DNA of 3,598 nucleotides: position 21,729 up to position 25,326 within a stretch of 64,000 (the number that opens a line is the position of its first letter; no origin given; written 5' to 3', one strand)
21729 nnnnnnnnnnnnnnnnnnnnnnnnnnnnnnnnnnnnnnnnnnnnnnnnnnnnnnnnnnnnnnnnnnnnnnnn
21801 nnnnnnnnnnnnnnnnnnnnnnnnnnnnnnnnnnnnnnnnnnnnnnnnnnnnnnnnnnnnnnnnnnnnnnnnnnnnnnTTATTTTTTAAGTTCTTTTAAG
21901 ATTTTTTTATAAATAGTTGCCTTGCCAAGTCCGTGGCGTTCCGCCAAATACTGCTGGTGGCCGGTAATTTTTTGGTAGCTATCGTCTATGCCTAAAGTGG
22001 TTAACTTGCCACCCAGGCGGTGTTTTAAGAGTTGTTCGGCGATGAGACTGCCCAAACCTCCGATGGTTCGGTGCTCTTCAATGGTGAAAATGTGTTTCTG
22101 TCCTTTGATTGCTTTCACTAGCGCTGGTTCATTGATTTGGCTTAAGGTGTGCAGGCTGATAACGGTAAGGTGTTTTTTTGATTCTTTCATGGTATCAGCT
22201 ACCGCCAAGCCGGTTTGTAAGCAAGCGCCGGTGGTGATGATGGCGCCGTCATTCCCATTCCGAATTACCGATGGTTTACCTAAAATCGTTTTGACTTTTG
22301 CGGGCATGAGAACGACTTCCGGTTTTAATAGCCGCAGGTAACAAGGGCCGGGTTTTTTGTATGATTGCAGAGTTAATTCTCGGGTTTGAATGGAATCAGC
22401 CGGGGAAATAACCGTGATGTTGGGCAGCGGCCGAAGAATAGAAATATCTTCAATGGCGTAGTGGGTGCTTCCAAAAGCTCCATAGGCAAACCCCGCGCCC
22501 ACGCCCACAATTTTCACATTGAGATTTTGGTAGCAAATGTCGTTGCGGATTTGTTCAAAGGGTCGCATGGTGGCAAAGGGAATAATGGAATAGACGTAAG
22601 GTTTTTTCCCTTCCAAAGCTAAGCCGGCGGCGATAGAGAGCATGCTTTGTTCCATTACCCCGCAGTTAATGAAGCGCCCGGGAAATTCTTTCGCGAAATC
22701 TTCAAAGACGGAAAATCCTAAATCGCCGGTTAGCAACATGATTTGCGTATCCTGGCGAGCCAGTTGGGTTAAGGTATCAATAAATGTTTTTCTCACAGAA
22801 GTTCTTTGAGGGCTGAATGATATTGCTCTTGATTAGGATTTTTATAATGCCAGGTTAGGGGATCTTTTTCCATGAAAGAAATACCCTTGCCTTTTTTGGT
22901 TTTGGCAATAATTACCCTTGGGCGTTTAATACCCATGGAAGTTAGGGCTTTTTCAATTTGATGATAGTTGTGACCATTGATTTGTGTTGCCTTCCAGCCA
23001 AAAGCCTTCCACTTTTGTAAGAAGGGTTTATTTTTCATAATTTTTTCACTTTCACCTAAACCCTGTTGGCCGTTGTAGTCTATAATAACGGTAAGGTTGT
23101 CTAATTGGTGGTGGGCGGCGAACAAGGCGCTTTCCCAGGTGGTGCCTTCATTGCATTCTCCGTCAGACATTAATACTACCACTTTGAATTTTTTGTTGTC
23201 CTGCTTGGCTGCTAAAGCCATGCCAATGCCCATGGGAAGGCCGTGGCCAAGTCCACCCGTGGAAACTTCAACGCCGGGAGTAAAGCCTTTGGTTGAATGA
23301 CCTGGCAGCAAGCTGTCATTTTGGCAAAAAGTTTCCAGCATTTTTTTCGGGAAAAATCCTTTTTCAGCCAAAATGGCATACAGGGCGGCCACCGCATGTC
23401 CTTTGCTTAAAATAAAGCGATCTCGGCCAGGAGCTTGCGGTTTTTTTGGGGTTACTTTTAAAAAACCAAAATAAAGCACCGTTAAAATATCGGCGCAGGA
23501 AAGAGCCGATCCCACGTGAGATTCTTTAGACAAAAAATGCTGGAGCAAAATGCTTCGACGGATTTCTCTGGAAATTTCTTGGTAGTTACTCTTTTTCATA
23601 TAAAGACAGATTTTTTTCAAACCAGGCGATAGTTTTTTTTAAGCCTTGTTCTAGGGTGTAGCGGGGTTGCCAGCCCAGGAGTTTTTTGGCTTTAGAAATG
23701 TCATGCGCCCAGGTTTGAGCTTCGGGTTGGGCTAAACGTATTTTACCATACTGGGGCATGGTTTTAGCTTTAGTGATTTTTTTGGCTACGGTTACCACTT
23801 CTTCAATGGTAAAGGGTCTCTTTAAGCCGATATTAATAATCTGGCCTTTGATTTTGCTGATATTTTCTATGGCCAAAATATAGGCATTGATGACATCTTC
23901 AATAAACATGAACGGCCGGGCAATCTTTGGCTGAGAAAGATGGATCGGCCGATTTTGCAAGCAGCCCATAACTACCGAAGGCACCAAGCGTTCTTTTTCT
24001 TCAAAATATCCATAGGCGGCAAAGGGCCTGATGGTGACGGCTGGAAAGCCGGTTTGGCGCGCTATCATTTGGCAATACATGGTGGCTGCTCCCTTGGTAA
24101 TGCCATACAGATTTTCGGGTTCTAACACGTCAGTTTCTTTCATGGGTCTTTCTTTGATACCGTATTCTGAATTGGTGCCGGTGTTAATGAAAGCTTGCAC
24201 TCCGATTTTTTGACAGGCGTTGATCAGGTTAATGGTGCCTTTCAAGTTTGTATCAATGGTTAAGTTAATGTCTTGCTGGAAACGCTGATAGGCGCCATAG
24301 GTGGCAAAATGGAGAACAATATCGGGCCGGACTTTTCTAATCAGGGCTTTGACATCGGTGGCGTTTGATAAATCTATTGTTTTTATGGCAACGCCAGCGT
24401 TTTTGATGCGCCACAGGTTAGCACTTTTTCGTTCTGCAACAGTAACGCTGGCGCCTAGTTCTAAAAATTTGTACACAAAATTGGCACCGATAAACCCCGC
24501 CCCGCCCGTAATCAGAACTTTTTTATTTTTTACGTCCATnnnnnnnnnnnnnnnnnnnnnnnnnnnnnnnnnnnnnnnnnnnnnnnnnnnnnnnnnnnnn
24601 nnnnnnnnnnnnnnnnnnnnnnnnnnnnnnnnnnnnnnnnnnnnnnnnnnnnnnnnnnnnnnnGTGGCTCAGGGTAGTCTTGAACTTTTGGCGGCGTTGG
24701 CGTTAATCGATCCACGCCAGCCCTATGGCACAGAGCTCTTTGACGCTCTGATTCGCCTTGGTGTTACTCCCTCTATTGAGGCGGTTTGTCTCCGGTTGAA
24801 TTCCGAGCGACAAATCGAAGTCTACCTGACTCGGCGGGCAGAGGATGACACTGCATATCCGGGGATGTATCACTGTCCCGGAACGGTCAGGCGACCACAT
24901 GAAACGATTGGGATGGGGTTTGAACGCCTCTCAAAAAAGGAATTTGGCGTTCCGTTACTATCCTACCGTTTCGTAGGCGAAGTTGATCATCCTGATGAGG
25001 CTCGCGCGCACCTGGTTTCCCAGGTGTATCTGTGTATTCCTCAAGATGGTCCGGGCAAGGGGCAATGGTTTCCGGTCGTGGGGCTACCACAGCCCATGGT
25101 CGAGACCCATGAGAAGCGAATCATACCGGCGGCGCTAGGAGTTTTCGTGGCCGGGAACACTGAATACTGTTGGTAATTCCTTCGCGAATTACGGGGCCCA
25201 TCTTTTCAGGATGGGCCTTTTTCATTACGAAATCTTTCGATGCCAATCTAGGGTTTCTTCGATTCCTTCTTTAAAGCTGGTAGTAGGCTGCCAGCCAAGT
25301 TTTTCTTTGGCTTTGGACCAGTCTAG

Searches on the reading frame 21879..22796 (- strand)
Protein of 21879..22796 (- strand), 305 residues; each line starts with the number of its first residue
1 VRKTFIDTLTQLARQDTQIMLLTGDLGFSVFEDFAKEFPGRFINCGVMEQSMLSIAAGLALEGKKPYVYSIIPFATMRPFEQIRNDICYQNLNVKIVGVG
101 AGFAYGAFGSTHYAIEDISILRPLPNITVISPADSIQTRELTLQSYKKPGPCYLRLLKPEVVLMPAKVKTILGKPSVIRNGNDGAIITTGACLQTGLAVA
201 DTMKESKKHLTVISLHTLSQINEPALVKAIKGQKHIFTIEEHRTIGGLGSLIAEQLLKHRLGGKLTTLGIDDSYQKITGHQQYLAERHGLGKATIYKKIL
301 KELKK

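Call 4: search_protein_families(library=ncbifam, proteins=[window:21879-22796:-], max_evalue=0.00001)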
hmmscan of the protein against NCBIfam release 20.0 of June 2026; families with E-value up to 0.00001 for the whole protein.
window:21879-22796:- (305 aa): 9 families
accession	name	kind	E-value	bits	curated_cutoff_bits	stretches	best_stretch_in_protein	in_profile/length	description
NF004559.0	PRK05899.2-5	equivalog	3.6e-49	167.6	488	1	2-303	321-624/627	transketolase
TIGR00204.1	dxs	equivalog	9.8e-44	149.9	465.95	1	3-303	314-615/616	1-deoxy-D-xylulose-5-phosphate synthase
NF004556.0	PRK05899.2-2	equivalog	1.5e-33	116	575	1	4-303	327-638/639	transketolase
NF003933.0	PRK05444.2-2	equivalog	8e-32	110.5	395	1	7-302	301-604/606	1-deoxy-D-xylulose-5-phosphate synthase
NF008968.0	PRK12315.1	subfamily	1.5e-25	89.5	510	1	4-301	284-579/582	1-deoxy-D-xylulose-5-phosphate synthase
NF006667.0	PRK09212.1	subfamily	4.5e-14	52.1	321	1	30-259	40-279/327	pyruvate dehydrogenase complex E1 component subunit beta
NF004558.0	PRK05899.2-4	equivalog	3.1e-12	45.7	788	1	32-244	383-601/651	transketolase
TIGR00232.1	tktlase_bact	equivalog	2.6e-11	42.6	682.25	1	2-221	352-580/654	transketolase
NF008854.0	PRK11892.1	equivalog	9.2e-11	41.1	454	1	28-259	176-418/464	pyruvate dehydrogenase complex E1 component subunit beta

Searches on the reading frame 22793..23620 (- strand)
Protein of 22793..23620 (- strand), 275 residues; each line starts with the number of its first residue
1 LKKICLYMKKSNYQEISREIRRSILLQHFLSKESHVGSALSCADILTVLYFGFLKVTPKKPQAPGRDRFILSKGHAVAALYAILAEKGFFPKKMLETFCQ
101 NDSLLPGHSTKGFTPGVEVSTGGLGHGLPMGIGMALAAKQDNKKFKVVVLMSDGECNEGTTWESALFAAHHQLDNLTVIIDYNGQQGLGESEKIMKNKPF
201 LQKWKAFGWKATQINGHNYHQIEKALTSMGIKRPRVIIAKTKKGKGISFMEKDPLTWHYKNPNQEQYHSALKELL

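Call 4: search_protein_families(library=ncbifam, proteins=[window:22793-23620:-], max_evalue=0.00001)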
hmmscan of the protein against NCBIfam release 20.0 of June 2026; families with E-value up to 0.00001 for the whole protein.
window:22793-23620:- (275 aa): 9 families
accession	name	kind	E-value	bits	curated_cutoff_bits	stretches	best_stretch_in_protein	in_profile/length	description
NF004559.0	PRK05899.2-5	equivalog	6.3e-76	255.9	488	1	8-274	13-279/627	transketolase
NF004556.0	PRK05899.2-2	equivalog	1.4e-64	218.5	575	1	10-274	14-276/639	transketolase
TIGR00232.1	tktlase_bact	equivalog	1.8e-42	145.5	682.25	1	32-268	19-267/654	transketolase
NF004558.0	PRK05899.2-4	equivalog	2.8e-37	128.4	788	1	32-253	22-251/651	transketolase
TIGR00204.1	dxs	equivalog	5.1e-15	55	465.95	2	8-183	13-171/616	1-deoxy-D-xylulose-5-phosphate synthase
TIGR03182.1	PDH_E1_alph_y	equivalog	2.9e-11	42.9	393.85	1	124-248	112-240/315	pyruvate dehydrogenase (acetyl-transferring) E1 component subunit alpha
TIGR00759.1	aceE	equivalog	4.3e-08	31.6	859.9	0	34-186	102-260/885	pyruvate dehydrogenase (acetyl-transferring), homodimeric type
NF003933.0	PRK05444.2-2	equivalog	8.2e-07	27.9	395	1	118-268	114-275/606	1-deoxy-D-xylulose-5-phosphate synthase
NF005485.1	PRK07092.1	equivalog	4.6e-06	25.7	493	1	120-190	394-458/523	benzoylformate decarboxylase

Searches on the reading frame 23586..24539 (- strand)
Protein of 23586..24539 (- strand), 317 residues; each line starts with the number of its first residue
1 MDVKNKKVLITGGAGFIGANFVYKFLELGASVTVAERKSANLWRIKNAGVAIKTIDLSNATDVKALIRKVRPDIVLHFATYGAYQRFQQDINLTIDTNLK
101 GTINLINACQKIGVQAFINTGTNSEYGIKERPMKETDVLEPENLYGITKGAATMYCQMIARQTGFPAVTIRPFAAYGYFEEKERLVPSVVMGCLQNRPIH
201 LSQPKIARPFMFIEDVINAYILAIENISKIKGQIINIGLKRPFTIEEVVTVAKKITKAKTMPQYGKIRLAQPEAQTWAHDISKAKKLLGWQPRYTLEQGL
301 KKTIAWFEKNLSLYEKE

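Call 4: search_protein_families(library=ncbifam, proteins=[window:23586-24539:-], max_evalue=0.00001)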
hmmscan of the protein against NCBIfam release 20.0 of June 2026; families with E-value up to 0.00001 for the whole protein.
window:23586-24539:- (317 aa): 33 families (the best 25 are shown)
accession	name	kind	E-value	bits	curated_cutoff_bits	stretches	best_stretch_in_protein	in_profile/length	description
TIGR01181.1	dTDP_gluc_dehyt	equivalog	8.3e-39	133.5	365.1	1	7-313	1-317/321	dTDP-glucose 4,6-dehydratase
TIGR01179.1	galE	equivalog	3.6e-35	121.4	262.3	2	7-181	1-182/332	UDP-glucose 4-epimerase GalE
TIGR04180.1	EDH_00030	hypoth_equivalog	9e-34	116.9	475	1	8-294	1-296/297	NAD-dependent 4,6-dehydratase LegB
TIGR02622.1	CDP_4_6_dhtase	equivalog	9.8e-32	110.4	278.45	1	4-310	3-333/352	CDP-glucose 4,6-dehydratase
TIGR02197.1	heptose_epim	equivalog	9.7e-24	84.1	274.6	1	8-309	1-315/316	ADP-glyceromanno-heptose 6-epimerase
NF011728.1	PRK15181.1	equivalog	3.5e-22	78.9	760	1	5-314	15-345/348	Vi polysaccharide biosynthesis UDP-N-acetylglucosaminuronic acid C-4 epimerase TviC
NF007490.0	PRK10084.1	subfamily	4.4e-21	75.3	649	2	134-311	156-338/361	dTDP-glucose 4,6-dehydratase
TIGR03466.1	HpnA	hypoth_equivalog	4.9e-20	71.7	367.65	1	7-196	2-191/327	hopanoid-associated sugar epimerase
NF007582.0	PRK10217.1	equivalog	9.3e-20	71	698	1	6-314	2-338/355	dTDP-glucose 4,6-dehydratase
NF047922.1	GDPFucSynFcl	equivalog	4.8e-18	65.6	500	1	6-310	3-304/308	GDP-L-fucose synthase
NF042423.1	oxyalk_red_Shew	equivalog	3.9e-17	62.3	580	1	4-242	7-243/331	2-alkyl-3-oxoalkanoate reductase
NF042422.1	oxyalk_red_OleD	equivalog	2.5e-15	56.7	580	1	7-250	2-244/329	2-alkyl-3-oxoalkanoate reductase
TIGR01214.1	rmlD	equivalog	3.5e-14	52.6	224.05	1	7-153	1-132/285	dTDP-4-dehydrorhamnose reductase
NF007956.0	PRK10675.1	subfamily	7.8e-13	48.3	394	1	7-135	2-138/338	UDP-glucose 4-epimerase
NF043036.1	ErythonDh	equivalog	2.9e-11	43.1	325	1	7-162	2-166/321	D-erythronate dehydrogenase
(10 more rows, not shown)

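Call 57: search_solved_structures(query=window:23586-24539:-, max_evalue=1e-15, show_alignments=0)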
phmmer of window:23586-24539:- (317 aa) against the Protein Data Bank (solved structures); distinct sequences matched with E-value up to 1e-15: 37.
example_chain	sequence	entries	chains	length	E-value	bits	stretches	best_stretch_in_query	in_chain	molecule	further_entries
4zrm_A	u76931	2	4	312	1.4e-33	120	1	7-311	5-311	UDP-glucose 4-epimerase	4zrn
6zl6_A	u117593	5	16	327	1.3e-28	103.8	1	7-304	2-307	Epimerase domain-containing protein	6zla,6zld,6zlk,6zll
6zlj_A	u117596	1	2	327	4.5e-28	101.9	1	7-304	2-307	Epimerase domain-containing protein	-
4lk3_A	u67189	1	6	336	1.7e-26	96.7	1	5-312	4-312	UDP-glucuronic acid decarboxylase 1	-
4gll_A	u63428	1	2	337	2e-26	96.5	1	3-312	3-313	UDP-glucuronic acid decarboxylase 1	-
2b69_A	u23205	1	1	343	2.1e-26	96.5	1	3-312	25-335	UDP-glucuronate decarboxylase 1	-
4m55_A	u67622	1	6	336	3.3e-26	95.8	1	5-312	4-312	UDP-glucuronic acid decarboxylase 1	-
9rl0_E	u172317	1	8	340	5.6e-26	95.1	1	7-309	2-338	CDP-tyvelose 2-epimerase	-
6bi4_A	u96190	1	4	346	3.4e-25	92.5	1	7-312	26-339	dTDP-glucose 4,6-dehydratase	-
10ke_A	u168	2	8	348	7.6e-25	91.3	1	6-309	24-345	Capsular polysaccharide biosynthesis protein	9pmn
7k3p_A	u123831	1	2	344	4.8e-24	88.7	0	5-149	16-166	UDP-glucose 4-epimerase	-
8du1_A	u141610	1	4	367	1.4e-23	87.2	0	6-112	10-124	dTDP-glucose 4,6-dehydratase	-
6kv9_A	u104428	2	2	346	2e-23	86.7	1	2-315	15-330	MoeE5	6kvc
6pmh_A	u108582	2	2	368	3e-23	86.1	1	5-316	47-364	UDP-glucose 4-epimerase related protein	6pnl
7ys8_A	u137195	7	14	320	5.5e-23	85.2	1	7-308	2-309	UDP-glucose 4-epimerase | UDP-glucose 4-epimerase along with EC 5.1.3.2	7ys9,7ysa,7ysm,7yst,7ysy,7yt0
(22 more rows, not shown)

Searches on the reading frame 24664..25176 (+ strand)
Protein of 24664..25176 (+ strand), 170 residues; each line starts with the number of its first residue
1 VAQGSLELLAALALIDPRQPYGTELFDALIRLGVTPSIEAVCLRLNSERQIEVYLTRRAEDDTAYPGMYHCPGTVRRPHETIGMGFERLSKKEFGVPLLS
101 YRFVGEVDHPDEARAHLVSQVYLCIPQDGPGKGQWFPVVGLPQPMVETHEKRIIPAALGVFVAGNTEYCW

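Call 75: search_protein_families(library=pfam, proteins=[window:24664-25176:+], max_evalue=0.1)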
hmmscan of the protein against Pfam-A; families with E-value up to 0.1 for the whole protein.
window:24664-25176:+ (170 aa): 1 family
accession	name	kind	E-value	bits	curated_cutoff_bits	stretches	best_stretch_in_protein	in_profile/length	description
PF00293.34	NUDIX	-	0.0038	17.7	21.1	1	40-141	6-118/134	NUDIX domain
